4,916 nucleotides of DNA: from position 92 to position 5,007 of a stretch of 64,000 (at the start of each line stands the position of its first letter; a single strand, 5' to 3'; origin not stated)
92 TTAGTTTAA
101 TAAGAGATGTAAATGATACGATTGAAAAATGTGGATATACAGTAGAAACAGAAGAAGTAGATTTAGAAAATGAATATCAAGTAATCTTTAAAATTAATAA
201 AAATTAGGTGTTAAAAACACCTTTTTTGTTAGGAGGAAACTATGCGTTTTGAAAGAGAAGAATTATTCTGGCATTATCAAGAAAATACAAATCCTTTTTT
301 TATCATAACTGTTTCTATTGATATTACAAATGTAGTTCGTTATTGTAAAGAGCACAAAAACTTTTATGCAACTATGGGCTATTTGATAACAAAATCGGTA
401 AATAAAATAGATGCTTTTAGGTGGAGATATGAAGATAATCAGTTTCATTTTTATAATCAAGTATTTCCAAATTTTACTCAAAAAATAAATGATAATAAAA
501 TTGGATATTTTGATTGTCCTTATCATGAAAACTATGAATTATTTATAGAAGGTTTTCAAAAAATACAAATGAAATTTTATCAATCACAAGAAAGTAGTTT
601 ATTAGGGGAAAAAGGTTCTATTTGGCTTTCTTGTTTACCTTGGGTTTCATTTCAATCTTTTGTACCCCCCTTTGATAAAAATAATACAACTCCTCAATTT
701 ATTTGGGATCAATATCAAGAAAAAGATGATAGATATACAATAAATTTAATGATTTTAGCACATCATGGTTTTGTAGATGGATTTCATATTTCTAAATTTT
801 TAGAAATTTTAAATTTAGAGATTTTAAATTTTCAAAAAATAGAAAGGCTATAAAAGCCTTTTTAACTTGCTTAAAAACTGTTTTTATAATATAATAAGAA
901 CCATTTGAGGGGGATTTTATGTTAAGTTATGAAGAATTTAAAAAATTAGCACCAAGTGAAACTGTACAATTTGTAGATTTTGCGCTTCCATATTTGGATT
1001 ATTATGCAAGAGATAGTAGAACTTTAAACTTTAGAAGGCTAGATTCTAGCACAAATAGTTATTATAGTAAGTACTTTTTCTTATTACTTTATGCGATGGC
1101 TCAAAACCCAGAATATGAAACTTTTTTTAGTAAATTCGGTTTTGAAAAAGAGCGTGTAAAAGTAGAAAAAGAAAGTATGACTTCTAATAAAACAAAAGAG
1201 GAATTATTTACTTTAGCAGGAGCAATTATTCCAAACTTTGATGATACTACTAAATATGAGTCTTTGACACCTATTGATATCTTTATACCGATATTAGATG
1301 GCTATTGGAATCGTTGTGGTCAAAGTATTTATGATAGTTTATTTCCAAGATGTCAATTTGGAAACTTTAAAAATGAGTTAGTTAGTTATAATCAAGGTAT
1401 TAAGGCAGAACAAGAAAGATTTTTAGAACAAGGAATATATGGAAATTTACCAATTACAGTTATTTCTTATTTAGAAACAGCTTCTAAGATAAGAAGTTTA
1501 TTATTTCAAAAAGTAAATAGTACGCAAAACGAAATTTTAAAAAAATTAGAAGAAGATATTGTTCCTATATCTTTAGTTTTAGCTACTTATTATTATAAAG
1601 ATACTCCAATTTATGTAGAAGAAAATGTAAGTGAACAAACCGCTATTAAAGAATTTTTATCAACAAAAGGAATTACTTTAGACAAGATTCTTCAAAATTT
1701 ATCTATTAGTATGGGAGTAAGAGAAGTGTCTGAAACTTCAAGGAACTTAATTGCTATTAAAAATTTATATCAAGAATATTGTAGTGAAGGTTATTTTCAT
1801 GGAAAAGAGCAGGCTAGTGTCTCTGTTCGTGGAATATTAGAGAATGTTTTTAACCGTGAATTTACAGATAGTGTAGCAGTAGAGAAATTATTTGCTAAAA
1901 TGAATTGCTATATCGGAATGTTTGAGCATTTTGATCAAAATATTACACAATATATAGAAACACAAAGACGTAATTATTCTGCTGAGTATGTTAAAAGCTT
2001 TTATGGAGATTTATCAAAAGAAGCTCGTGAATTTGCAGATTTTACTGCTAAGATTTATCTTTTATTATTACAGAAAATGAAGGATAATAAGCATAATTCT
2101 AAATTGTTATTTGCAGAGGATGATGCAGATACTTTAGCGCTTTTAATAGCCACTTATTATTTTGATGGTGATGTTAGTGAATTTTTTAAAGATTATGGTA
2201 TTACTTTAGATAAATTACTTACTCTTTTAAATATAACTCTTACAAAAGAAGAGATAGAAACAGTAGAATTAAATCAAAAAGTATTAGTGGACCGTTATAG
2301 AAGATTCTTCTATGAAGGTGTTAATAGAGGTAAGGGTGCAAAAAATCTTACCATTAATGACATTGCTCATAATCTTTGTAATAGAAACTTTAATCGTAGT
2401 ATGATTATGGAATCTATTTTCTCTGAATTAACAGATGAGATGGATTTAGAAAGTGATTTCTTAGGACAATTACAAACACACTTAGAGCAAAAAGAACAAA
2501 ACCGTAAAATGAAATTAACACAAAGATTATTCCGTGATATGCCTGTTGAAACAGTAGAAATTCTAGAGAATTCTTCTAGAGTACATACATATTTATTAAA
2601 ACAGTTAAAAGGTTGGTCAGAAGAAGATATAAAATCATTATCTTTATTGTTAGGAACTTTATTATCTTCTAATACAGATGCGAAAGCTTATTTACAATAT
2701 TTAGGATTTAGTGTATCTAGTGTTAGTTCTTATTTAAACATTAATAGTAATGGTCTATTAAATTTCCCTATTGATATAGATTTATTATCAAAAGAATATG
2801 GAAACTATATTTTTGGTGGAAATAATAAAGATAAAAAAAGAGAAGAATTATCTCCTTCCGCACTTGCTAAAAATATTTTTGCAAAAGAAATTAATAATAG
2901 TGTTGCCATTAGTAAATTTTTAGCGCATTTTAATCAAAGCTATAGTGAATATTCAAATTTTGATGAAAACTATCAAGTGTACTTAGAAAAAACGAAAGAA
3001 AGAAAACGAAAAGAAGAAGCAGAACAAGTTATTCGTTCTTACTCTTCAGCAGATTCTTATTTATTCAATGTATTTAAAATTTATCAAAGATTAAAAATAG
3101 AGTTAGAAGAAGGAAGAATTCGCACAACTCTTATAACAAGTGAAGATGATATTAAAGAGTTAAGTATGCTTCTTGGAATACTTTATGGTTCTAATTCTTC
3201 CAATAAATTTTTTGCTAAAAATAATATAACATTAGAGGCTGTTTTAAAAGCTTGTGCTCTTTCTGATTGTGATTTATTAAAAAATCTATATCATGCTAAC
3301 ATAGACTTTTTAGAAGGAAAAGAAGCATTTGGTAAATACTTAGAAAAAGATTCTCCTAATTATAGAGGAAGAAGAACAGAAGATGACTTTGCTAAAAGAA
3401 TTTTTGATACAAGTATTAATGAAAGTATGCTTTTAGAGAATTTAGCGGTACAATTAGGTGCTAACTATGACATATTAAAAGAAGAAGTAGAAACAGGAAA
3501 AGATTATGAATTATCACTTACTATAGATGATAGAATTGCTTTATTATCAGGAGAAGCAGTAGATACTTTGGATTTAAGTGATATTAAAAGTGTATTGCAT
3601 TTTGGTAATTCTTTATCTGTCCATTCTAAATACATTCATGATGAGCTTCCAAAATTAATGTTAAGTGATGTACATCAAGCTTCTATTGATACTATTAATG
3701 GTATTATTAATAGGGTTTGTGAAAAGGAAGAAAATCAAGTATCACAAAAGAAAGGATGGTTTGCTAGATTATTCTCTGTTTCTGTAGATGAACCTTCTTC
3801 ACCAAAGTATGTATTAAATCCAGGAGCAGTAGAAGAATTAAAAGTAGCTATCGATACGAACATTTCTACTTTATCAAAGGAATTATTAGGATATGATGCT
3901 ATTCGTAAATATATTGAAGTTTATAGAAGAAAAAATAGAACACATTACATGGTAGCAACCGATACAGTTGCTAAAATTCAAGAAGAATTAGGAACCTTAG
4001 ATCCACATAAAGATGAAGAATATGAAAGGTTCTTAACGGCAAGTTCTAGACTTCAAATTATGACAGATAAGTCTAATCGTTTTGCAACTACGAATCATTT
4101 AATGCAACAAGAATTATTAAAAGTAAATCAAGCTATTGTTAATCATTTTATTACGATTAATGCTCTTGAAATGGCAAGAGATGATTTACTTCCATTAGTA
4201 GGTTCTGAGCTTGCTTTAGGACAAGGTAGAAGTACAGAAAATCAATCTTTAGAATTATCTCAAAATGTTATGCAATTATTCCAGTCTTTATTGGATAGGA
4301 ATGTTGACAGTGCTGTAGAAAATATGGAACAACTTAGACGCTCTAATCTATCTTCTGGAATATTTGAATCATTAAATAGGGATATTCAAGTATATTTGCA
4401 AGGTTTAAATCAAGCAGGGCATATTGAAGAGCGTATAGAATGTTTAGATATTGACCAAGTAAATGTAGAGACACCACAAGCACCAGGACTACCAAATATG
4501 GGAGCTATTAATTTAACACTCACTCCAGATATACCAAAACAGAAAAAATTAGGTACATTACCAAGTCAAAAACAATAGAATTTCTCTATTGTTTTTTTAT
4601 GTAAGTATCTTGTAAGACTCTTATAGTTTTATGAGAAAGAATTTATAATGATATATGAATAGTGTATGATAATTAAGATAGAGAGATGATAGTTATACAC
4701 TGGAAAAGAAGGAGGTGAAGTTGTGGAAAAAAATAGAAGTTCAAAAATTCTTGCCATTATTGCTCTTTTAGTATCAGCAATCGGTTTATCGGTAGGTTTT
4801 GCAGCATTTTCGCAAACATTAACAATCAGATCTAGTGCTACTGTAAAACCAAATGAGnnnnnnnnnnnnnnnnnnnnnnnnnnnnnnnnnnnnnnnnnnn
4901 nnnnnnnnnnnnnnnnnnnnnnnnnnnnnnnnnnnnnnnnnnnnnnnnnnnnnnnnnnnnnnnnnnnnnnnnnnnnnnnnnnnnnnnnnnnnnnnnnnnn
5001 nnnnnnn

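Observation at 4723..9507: SipW-type signal peptidase cluster with the peptidase fused to a polytopic membrane domain and two SipW-cognate substrates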

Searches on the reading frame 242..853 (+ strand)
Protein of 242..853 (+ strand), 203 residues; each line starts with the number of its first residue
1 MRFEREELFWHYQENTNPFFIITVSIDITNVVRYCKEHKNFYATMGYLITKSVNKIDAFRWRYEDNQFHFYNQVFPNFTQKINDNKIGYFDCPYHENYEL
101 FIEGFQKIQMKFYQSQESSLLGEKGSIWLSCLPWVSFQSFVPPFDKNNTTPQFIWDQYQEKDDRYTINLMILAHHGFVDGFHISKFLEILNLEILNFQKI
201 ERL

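Call 3: search_protein_families(library=pfam, proteins=[window:242-853:+], max_evalue=0.1)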
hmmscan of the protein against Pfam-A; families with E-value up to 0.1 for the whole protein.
window:242-853:+ (203 aa): 1 family
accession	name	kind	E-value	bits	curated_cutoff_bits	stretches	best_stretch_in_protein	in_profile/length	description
PF00302.23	CAT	-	1.1e-23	84.7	23.5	1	3-190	11-204/205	Chloramphenicol acetyltransferase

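Call 4: search_protein_families(library=ncbifam, proteins=[window:242-853:+], max_evalue=0.1)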
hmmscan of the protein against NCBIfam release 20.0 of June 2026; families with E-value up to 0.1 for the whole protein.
window:242-853:+ (203 aa): 4 families
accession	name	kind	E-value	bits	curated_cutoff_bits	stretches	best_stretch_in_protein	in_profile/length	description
NF000491.1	chloram_CatA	equivalog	3.2e-27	95.8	270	1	3-190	9-203/208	type A chloramphenicol O-acetyltransferase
NF040637.1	CatA_like_2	equivalog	1.9e-17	63.6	250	1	4-194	9-200/203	CatA-like O-acetyltransferase, family 2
NF040638.1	CatA_like_3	equivalog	8.7e-14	51.7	275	1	3-197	10-212/212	CatA-like O-acetyltransferase, family 3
NF033155.1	CatA_like_1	equivalog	1.8e-12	47.6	300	1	3-191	12-199/209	CatA-like O-acetyltransferase, family 1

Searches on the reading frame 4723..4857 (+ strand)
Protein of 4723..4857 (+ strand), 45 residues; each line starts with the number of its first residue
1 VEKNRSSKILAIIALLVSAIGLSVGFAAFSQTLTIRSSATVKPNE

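Call 17: search_protein_families(library=ncbifam, proteins=[window:4723-4857:+], max_evalue=10)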
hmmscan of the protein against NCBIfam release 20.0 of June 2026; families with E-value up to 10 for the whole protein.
seq(45 aa): 0 families
